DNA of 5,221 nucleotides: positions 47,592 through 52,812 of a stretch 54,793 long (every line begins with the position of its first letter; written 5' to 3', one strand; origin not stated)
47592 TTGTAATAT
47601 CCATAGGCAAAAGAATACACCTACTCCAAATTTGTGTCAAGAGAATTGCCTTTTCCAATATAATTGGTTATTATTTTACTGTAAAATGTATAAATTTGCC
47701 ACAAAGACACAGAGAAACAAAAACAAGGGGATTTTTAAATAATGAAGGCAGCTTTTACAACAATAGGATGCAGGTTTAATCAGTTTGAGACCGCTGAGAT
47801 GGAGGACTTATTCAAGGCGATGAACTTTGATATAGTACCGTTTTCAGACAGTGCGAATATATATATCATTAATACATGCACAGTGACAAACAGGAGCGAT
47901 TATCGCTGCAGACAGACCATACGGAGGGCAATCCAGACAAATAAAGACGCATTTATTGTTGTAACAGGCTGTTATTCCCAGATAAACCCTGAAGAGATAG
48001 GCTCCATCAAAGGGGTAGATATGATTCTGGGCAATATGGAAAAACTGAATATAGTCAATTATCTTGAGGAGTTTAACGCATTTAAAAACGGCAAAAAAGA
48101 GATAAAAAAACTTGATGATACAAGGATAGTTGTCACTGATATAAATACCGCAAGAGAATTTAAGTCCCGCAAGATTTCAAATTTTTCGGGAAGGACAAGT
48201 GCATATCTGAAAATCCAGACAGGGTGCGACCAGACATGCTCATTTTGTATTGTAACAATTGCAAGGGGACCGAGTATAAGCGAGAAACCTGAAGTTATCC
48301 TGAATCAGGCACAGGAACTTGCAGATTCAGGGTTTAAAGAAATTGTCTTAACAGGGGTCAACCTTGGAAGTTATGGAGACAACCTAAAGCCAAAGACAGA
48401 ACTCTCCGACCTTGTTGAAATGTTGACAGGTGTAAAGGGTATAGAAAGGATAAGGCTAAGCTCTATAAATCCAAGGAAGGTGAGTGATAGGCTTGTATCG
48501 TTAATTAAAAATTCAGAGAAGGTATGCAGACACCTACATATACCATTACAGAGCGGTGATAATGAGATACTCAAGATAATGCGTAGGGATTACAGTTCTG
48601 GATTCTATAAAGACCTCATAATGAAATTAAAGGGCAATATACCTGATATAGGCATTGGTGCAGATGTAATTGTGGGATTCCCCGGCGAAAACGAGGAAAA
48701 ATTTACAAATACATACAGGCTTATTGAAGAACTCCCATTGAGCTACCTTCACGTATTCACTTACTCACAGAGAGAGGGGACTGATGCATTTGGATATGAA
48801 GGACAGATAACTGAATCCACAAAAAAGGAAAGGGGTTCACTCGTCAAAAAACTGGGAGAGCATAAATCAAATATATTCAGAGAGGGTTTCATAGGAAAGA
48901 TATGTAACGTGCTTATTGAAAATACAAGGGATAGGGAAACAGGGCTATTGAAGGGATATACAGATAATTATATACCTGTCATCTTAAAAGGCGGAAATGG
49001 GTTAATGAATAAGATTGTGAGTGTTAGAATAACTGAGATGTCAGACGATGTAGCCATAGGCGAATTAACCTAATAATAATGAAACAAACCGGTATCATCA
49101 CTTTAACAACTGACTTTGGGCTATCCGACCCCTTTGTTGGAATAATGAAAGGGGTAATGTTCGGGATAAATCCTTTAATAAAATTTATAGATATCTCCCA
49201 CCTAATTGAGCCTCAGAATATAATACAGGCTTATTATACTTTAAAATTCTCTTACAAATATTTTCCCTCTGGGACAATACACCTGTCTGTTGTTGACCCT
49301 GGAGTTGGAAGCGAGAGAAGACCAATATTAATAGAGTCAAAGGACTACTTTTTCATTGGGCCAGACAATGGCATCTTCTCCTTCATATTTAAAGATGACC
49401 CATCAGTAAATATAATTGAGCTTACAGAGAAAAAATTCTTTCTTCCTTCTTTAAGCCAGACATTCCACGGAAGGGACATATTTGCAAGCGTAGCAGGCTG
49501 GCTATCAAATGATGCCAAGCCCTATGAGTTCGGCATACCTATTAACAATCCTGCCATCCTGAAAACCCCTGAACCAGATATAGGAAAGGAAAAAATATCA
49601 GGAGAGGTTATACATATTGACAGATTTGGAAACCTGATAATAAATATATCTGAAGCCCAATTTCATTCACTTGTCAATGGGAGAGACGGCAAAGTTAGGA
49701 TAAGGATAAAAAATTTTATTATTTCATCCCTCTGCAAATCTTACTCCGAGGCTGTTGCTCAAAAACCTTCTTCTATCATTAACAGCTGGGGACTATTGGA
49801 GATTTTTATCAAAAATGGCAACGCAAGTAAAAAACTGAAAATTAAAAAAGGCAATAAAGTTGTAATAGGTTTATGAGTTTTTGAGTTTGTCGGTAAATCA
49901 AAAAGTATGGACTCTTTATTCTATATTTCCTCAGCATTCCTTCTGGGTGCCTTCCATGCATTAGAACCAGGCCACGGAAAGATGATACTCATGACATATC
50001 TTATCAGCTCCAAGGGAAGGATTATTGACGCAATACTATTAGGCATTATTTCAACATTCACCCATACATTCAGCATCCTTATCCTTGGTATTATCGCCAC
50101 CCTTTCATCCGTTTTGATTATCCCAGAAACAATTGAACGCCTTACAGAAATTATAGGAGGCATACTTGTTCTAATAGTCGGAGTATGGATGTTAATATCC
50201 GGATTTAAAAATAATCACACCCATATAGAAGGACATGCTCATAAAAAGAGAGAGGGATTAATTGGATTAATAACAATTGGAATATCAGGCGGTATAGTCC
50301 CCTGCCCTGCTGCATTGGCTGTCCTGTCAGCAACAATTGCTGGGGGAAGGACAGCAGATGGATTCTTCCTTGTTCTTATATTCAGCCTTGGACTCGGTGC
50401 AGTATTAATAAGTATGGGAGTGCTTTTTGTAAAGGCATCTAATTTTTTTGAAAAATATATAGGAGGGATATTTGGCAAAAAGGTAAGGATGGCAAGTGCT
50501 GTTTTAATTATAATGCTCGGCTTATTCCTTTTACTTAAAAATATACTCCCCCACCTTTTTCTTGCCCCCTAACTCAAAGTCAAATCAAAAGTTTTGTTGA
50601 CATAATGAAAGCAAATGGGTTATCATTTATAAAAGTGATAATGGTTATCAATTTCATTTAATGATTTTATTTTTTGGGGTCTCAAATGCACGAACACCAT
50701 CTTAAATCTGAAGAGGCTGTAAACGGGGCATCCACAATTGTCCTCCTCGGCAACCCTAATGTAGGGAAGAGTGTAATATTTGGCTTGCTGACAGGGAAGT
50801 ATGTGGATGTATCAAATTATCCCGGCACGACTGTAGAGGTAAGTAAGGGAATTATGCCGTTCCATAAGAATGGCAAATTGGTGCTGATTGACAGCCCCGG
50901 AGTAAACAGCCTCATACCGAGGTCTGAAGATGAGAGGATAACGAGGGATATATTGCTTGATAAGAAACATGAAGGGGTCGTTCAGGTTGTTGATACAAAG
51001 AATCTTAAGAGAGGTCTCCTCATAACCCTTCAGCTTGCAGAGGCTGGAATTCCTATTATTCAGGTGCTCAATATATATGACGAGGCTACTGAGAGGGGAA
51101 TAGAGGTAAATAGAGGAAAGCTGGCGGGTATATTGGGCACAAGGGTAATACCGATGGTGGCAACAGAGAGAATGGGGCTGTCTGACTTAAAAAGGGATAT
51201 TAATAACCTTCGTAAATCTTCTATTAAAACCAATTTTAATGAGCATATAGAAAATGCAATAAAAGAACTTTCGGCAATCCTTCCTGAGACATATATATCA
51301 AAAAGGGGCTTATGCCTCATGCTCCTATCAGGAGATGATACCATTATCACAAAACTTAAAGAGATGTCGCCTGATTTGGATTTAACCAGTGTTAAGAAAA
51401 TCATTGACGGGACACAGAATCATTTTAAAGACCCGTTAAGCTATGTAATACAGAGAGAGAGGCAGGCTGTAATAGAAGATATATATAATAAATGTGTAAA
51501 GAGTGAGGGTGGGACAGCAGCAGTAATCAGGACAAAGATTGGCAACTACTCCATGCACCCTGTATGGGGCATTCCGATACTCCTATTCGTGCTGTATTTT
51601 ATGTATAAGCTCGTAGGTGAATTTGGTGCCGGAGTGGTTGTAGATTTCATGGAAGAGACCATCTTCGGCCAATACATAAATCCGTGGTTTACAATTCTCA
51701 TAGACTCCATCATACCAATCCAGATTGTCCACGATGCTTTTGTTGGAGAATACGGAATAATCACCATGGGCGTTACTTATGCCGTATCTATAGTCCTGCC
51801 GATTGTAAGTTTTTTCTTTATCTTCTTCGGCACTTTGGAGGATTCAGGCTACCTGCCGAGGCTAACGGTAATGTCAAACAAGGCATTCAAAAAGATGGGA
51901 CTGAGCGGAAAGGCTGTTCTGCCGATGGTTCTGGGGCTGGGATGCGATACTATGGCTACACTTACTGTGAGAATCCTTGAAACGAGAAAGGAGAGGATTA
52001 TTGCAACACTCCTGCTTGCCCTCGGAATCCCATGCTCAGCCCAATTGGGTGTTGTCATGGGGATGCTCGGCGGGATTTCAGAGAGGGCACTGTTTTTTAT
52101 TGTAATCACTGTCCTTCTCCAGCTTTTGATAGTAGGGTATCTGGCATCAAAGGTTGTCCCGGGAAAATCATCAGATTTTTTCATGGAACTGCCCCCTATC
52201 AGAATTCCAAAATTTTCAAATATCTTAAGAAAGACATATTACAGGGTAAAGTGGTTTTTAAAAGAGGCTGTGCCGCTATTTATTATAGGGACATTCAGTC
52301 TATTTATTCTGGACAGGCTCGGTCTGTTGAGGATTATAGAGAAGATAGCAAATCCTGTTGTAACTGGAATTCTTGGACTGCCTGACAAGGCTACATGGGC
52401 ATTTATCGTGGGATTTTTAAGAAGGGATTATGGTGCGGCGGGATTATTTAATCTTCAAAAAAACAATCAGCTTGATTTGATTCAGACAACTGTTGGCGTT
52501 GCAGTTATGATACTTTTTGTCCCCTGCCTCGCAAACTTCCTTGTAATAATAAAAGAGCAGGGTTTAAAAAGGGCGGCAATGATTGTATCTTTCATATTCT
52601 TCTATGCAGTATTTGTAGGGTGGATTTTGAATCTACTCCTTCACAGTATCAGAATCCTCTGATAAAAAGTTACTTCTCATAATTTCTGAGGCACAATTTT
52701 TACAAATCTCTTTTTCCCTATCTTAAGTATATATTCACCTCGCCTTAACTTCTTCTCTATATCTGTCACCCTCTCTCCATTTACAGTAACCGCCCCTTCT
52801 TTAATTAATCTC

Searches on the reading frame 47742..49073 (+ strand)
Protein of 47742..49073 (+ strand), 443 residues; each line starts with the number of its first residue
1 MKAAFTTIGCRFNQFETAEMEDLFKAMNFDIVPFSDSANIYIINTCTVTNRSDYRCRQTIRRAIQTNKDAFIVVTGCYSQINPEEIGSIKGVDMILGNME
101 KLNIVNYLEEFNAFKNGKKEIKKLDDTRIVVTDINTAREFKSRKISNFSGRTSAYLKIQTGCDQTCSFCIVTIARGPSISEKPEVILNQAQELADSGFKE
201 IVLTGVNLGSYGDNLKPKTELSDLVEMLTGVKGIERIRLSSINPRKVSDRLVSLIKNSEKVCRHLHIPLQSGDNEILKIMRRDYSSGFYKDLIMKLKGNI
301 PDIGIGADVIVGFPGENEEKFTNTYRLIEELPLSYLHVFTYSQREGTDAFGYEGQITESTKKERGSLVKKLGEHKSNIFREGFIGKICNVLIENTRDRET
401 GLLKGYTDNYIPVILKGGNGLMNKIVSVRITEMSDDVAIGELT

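Call 43: search_protein_families(library=ncbifam, proteins=[window:47742-49073:+], max_evalue=0.00001)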
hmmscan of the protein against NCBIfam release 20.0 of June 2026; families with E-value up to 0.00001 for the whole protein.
window:47742-49073:+ (443 aa): 11 families
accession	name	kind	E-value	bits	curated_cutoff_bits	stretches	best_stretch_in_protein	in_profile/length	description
TIGR01579.1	MiaB-like-C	equivalog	8e-133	443.7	357.05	1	5-430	1-416/416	tRNA (N(6)-L-threonylcarbamoyladenosine(37)-C(2))-methylthiotransferase MtaB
TIGR00089.1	TIGR00089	subfamily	2.4e-128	428.6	251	1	2-436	1-425/429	MiaB/RimO family radical SAM methylthiotransferase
TIGR01574.1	miaB-methiolase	equivalog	9.1e-92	308.3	355.3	1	5-441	4-435/437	tRNA (N6-isopentenyl adenosine(37)-C2)-methylthiotransferase MiaB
TIGR01125.1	TIGR01125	equivalog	7.2e-76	256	356.95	1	3-434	2-426/432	30S ribosomal protein S12 methylthiotransferase RimO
TIGR01578.1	MiaB-like-B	hypoth_equivalog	1.4e-73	248.1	314.7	1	5-441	4-419/421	tRNA (N(6)-L-threonylcarbamoyladenosine(37)-C(2))-methylthiotransferase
NF010916.0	PRK14336.1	equivalog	9.3e-63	212.4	606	1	151-434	123-404/418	tRNA (N6-isopentenyl adenosine(37)-C2)-methylthiotransferase MiaB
TIGR04013.1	B12_SAM_MJ_1487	hypoth_equivalog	7.7e-19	67.8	251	1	56-368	59-373/382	TIGR04013 family B12-binding domain/radical SAM domain-containing protein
TIGR04014.1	B12_SAM_MJ_0865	equivalog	5.5e-16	58.4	360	1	43-336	44-341/434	methyl-coenzyme M reductase glutamine C-methyltransferase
TIGR04479.1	bcpD_PhpK_rSAM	subfamily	2.5e-11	42.6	600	1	117-331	216-409/504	PhpK family radical SAM P-methyltransferase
TIGR04072.2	rSAM_ladder_B12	equivalog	1.9e-08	33.4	360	1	16-334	46-352/443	lipid biosynthesis B12-binding/radical SAM protein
TIGR00510.1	lipA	equivalog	8.1e-06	25.4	310.25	0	148-328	59-231/302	lipoyl synthase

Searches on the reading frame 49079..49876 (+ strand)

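Call 53: search_protein_families(library=pfam, proteins=[window:49079-49876:+], max_evalue=0.5)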
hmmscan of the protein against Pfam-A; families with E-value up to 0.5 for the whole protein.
window:49079-49876:+ (265 aa): 2 families
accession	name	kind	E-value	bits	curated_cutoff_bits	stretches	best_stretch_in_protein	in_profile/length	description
PF01887.21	SAM_HAT_N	-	1.7e-53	180.7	26.3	1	7-152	1-145/145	SAM hydroxide adenosyltransferase N-terminal domain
PF20257.3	SAM_HAT_C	-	2.5e-20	73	25.5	1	175-261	1-83/84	SAM hydroxide adenosyltransferase C-terminal domain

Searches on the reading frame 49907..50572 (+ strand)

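Call 53: search_protein_families(library=pfam, proteins=[window:49907-50572:+], max_evalue=0.5)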
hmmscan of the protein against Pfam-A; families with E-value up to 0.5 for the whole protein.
window:49907-50572:+ (221 aa): 6 families
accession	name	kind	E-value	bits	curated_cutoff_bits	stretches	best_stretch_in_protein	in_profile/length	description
PF03824.22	NicO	-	1.9e-10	41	27.7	1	5-103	3-107/287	High-affinity nickel-transport protein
PF13386.12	DsbD_2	-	7e-08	33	24.9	1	57-206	46-198/199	Cytochrome C biogenesis protein transmembrane region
PF04290.18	DctQ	-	0.00092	19.5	28.3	1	72-142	57-122/132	Tripartite ATP-independent periplasmic transporters, DctQ component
PF18895.5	T4SS_pilin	-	0.00095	19.6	26.6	1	72-132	5-62/71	Type IV secretion system pilin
PF04123.18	DUF373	-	0.032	14.1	28.3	1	55-210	156-310/335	Domain of unknown function (DUF373)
PF15420.11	Abhydrolase_9_N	-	0.051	14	27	1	150-219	88-157/208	Alpha/beta-hydrolase family N-terminus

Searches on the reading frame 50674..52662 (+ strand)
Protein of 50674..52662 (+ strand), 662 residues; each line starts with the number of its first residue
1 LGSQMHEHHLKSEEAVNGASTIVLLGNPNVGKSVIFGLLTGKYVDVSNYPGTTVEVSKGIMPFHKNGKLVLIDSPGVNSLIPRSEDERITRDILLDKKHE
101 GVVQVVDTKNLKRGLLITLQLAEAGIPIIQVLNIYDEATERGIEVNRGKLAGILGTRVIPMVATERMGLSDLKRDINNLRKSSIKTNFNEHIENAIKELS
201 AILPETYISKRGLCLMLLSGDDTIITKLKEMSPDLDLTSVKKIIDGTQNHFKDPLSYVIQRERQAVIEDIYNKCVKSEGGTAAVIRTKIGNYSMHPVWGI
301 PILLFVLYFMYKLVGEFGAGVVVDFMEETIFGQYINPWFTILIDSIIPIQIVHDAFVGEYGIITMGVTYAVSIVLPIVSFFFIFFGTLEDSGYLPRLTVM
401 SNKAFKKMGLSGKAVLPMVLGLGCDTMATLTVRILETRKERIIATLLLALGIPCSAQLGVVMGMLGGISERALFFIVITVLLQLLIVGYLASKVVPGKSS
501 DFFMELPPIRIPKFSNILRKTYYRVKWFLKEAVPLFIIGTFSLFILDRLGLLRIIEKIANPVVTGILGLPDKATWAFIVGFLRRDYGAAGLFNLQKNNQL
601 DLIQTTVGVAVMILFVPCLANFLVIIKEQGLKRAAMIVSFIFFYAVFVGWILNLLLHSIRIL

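Call 43: search_protein_families(library=ncbifam, proteins=[window:50674-52662:+], max_evalue=0.00001)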
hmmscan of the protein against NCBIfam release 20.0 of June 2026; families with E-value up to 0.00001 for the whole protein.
window:50674-52662:+ (662 aa): 12 families
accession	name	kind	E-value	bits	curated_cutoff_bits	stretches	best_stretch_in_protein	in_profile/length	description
TIGR00437.1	feoB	equivalog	1.2e-116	390.8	315.65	1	26-628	1-594/594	ferrous iron transport protein B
NF007105.0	PRK09554.1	equivalog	5.3e-65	220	683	1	20-547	4-530/772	Fe(2+) transporter permease subunit FeoB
TIGR03918.1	GTP_HydF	equivalog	2.9e-12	46.1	325.55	1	21-184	9-171/392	[FeFe] hydrogenase H-cluster maturation GTPase HydF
NF000908.1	PRK00089.1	equivalog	9.4e-10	38.2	237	1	21-181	5-168/291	GTPase Era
TIGR03594.1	GTPase_EngA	equivalog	1.2e-08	34.5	306.7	1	21-187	2-167/432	ribosome biogenesis GTPase Der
TIGR00231.1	small_GTP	domain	8.8e-08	32.1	42.5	1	21-168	5-154/164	GTP-binding protein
NF003255.0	PRK04213.1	equivalog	1.3e-07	31.2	164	1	16-94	6-81/204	GTP-binding protein EngB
TIGR03596.1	GTPase_YlqF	equivalog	7.1e-07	28.9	208.2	1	12-92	111-186/276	ribosome biogenesis GTPase YlqF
NF007171.0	PRK09602.1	subfamily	1.1e-06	27.8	387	1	21-61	4-44/397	YchF-related putative GTPase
NF003661.0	PRK05291.1-3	equivalog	1.5e-06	27.9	380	1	12-184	209-374/448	tRNA uridine-5-carboxymethylaminomethyl(34) synthesis GTPase MnmE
TIGR00436.1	era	equivalog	6e-06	25.8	116.25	0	22-175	3-158/270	GTPase Era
NF008956.1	PRK12299.1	equivalog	8.3e-06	25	300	0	22-77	161-216/327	GTPase ObgE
